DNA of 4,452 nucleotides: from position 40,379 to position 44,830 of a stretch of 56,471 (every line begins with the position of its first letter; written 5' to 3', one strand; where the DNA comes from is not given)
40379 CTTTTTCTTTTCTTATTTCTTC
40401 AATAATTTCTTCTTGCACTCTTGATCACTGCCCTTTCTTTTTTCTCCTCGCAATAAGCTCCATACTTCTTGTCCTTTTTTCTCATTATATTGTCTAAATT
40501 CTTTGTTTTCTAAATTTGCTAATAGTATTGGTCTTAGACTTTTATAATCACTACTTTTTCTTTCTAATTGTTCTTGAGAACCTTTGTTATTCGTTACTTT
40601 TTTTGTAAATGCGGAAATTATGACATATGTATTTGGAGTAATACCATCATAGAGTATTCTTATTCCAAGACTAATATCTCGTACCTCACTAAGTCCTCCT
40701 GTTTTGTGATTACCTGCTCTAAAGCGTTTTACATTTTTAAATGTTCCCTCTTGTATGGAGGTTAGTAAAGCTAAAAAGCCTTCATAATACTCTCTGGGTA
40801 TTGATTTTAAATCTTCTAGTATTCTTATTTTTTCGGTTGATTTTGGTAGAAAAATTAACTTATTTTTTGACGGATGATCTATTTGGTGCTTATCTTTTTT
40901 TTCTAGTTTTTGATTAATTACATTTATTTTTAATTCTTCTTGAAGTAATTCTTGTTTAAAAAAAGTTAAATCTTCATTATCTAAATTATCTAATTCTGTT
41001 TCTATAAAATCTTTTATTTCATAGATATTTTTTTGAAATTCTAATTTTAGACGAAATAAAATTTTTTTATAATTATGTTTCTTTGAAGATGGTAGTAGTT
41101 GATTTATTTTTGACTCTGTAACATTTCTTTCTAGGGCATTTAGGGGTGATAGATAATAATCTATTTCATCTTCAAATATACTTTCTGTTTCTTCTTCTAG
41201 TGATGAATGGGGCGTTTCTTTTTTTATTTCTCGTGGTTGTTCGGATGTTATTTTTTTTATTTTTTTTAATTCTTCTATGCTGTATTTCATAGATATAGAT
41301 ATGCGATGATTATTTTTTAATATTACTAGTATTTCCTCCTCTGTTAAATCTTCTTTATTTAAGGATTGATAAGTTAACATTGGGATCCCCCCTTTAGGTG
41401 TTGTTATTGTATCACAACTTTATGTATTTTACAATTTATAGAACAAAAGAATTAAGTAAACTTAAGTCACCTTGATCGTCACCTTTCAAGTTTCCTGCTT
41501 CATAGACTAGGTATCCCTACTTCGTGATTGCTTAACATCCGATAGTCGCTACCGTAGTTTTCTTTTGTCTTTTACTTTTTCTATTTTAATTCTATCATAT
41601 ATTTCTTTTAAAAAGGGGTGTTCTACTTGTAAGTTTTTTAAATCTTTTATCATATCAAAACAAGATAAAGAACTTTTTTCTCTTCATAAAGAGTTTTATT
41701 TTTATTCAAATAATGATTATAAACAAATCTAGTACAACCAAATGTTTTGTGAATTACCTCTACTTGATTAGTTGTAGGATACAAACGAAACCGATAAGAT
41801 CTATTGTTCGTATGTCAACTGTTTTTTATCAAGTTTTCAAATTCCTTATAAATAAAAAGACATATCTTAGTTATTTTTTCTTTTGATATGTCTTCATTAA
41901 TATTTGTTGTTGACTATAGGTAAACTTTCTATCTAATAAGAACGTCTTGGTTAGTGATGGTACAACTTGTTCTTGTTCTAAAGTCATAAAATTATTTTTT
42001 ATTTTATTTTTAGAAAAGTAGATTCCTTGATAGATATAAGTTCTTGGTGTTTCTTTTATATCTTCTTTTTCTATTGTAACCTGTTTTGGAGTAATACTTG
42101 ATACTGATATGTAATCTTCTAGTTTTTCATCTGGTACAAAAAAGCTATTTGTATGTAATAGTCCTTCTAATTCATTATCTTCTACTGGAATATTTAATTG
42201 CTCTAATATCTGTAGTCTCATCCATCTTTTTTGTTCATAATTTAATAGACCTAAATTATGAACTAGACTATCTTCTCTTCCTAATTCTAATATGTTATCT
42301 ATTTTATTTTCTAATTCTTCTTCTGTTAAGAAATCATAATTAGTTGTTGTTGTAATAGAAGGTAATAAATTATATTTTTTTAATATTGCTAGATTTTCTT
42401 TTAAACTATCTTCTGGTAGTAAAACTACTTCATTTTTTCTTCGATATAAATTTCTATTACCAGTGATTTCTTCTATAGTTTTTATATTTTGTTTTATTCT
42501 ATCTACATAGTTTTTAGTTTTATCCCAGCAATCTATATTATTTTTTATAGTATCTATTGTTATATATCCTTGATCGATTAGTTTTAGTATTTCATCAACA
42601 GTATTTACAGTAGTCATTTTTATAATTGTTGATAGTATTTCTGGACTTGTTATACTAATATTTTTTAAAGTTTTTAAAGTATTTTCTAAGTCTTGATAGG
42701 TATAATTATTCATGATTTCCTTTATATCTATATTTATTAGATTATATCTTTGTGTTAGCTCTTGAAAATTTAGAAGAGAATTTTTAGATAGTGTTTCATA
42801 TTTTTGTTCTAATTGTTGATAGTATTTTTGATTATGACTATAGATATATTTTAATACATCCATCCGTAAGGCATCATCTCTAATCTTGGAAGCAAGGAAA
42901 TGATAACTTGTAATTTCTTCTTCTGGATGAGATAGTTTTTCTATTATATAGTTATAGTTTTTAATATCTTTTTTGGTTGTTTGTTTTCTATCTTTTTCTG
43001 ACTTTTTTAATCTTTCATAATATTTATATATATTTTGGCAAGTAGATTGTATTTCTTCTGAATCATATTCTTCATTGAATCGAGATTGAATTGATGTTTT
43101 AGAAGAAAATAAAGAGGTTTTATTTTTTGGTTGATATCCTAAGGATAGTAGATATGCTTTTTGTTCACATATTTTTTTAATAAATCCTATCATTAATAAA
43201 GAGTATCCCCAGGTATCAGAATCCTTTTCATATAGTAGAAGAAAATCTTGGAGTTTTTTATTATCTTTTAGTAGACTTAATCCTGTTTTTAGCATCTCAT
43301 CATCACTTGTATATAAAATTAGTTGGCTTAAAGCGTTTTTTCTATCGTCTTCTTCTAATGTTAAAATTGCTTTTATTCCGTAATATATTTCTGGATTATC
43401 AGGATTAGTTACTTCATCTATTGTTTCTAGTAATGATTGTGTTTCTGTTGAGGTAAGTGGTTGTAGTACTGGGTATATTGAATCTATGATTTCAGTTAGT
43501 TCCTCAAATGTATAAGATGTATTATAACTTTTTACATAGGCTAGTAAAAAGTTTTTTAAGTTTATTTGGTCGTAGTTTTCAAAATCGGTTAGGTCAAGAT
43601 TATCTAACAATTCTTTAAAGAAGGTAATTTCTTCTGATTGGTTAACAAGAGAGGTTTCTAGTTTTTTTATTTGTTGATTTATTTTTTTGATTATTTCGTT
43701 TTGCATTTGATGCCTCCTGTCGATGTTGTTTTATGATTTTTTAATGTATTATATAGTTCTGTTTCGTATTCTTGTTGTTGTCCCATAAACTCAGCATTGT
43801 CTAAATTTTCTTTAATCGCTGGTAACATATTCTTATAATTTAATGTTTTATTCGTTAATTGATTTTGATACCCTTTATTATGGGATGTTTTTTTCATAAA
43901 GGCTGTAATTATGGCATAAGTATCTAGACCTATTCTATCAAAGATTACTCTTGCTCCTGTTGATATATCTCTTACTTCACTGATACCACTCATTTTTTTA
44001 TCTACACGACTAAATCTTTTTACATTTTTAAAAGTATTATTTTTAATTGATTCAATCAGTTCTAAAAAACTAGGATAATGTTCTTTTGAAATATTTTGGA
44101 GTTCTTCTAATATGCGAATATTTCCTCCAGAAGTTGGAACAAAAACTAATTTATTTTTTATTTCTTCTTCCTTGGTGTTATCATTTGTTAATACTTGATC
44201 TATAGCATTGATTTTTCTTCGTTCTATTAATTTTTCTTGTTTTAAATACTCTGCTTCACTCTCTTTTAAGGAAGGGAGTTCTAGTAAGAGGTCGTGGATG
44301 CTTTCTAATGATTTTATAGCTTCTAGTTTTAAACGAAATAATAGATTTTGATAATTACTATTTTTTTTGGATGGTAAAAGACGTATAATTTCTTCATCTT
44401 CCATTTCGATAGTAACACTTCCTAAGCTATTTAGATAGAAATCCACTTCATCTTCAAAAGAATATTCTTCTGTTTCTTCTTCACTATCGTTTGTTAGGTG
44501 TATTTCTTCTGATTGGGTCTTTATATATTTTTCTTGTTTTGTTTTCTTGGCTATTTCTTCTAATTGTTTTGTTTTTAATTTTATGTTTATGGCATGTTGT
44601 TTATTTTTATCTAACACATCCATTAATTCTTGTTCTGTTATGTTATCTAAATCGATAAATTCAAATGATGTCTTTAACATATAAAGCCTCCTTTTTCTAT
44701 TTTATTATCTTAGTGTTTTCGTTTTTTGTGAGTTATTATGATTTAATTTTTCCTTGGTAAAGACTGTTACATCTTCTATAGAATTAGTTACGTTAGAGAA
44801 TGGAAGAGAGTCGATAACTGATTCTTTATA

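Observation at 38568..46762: Candidate uncharacterised system: Fe-S DinG/XPD-family helicase followed by a tandemly duplicated, translationally coupled pair (HigB/Gp49-fold protein A + about 610-aa helical protein B)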

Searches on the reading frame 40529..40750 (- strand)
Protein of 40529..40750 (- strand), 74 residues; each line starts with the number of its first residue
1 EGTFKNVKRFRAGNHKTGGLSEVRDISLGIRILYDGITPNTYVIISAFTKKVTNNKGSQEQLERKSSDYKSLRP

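Call 75: search_solved_structures(query=A5, max_evalue=10, show_alignments=5)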
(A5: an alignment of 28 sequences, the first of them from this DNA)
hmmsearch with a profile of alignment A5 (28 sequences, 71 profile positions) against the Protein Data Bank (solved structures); distinct sequences matched with E-value up to 10: 4.
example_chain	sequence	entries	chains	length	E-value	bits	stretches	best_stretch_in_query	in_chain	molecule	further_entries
5jo8_A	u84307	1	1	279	0.073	16.3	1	5-43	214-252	CEP104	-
6af3_A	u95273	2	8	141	0.25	14.5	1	17-53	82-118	HigB toxin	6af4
9h90_q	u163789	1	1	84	0.55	13.5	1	19-51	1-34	30S ribosomal protein S17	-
5lph_A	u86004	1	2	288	1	12.6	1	4-43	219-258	Centrosomal protein of 104 kDa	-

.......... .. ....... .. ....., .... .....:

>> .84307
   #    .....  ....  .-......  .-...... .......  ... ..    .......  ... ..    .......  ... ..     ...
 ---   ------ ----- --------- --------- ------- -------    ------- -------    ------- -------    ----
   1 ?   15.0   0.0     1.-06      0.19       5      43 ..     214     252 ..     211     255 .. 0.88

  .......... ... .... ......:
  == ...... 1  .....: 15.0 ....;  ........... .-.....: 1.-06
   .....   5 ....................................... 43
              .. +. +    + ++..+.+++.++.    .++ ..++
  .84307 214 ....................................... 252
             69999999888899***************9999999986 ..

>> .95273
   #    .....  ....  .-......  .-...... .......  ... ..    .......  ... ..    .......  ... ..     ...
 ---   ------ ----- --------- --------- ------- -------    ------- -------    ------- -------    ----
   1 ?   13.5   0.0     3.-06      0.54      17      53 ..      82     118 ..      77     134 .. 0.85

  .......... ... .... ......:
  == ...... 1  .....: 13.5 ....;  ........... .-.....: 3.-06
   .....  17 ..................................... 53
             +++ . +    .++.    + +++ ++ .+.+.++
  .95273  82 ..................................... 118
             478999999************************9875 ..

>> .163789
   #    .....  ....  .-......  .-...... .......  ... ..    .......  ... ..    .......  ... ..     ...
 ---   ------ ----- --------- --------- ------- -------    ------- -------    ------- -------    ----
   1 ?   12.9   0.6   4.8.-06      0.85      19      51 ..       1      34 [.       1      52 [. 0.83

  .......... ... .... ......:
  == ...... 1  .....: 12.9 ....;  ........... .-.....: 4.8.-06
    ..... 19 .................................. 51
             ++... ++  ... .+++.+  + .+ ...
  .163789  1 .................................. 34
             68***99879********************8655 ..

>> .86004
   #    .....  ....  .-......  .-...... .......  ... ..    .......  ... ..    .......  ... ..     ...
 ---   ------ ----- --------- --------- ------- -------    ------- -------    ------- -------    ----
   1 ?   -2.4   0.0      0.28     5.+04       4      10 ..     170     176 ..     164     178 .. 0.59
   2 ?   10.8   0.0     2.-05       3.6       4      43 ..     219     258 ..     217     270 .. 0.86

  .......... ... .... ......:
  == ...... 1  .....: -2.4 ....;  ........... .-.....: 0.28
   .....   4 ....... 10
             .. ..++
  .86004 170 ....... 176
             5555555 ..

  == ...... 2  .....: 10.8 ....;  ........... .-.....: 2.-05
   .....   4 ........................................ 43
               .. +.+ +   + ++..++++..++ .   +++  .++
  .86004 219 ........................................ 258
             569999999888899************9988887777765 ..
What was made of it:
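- On RelE/ParE superfamily, Gp49-type HigB (Pfam PF05973): They align to those residues in the HMMER alignment with 6af3_A (call 75).
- The PDB sequence match to HigB is not significant on its own (E 0.25, call 75).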

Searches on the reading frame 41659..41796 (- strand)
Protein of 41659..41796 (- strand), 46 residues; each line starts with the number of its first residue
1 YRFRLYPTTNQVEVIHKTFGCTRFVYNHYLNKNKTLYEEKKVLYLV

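Call 85: search_protein_families(library=pfam, proteins=[window:41659-41796:-], max_evalue=0.01)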
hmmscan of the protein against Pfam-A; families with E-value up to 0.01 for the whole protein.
seq(46 aa): 1 family
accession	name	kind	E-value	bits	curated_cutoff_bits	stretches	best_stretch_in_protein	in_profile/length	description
PF12323.14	HTH_OrfB_IS605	-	3.8e-18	65.1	21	1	1-41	6-46/47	Helix-turn-helix domain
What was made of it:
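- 41381..41870 (-): Spacer between the two pairs. It holds a decayed IS605-family element: a TnpB N-terminal fragment at 41659-41796 and a 175-nt repeat at 41435-41608. HTH_OrfB_IS605 E 3.8e-18 (call 85).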

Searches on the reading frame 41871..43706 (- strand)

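Call 3: search_protein_families(library=pfam, proteins=[window:41871-43706:-], max_evalue=1)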
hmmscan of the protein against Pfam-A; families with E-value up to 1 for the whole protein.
window:41871-43706:- (611 aa): 1 family
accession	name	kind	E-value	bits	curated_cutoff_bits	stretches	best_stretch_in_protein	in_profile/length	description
PF24557.2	DExH14_plug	-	0.18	12.8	27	0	210-244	33-68/105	DExH14 plug domain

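Call 4: search_protein_families(library=padloc, proteins=[window:41871-43706:-], max_evalue=1)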
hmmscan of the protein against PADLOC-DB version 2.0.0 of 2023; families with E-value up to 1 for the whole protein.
window:41871-43706:- (611 aa): 0 families

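Call 35: search_protein_families(library=ncbifam, proteins=[window:41871-43706:-], max_evalue=1)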
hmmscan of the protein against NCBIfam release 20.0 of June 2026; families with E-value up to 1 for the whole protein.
window:41871-43706:- (611 aa): 0 families

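Call 36: search_protein_families(library=phrogs, proteins=[window:41871-43706:-], max_evalue=1)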
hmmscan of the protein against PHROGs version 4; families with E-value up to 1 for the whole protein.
window:41871-43706:- (611 aa): 1 family
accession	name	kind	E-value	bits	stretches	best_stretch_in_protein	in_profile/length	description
phrog_26236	-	unknown function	0.076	14.1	0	364-385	4-25/58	-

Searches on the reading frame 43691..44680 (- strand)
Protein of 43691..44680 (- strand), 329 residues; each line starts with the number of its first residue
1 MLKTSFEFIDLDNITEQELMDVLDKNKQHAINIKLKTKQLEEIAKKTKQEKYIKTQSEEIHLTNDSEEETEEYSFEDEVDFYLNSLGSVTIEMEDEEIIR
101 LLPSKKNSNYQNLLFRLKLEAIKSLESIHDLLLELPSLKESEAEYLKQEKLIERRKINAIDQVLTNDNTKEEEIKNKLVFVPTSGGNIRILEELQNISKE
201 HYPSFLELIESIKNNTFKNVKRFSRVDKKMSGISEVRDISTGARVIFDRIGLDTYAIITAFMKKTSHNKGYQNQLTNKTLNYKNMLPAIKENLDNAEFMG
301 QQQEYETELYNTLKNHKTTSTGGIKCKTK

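Call 3: search_protein_families(library=pfam, proteins=[window:43691-44680:-], max_evalue=1)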
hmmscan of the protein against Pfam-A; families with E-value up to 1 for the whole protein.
window:43691-44680:- (329 aa): 0 families

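Call 4: search_protein_families(library=padloc, proteins=[window:43691-44680:-], max_evalue=1)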
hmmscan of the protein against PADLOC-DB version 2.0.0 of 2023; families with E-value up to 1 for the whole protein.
window:43691-44680:- (329 aa): 0 families

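Call 35: search_protein_families(library=ncbifam, proteins=[window:43691-44680:-], max_evalue=1)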
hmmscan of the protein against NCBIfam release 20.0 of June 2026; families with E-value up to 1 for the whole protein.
window:43691-44680:- (329 aa): 0 families

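Call 36: search_protein_families(library=phrogs, proteins=[window:43691-44680:-], max_evalue=1)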
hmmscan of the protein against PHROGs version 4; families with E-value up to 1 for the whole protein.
window:43691-44680:- (329 aa): 2 families
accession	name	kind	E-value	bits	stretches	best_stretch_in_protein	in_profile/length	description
phrog_36102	-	unknown function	0.049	14.7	1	30-50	3-23/36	-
phrog_14424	-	unknown function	0.87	11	0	52-109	38-91/112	-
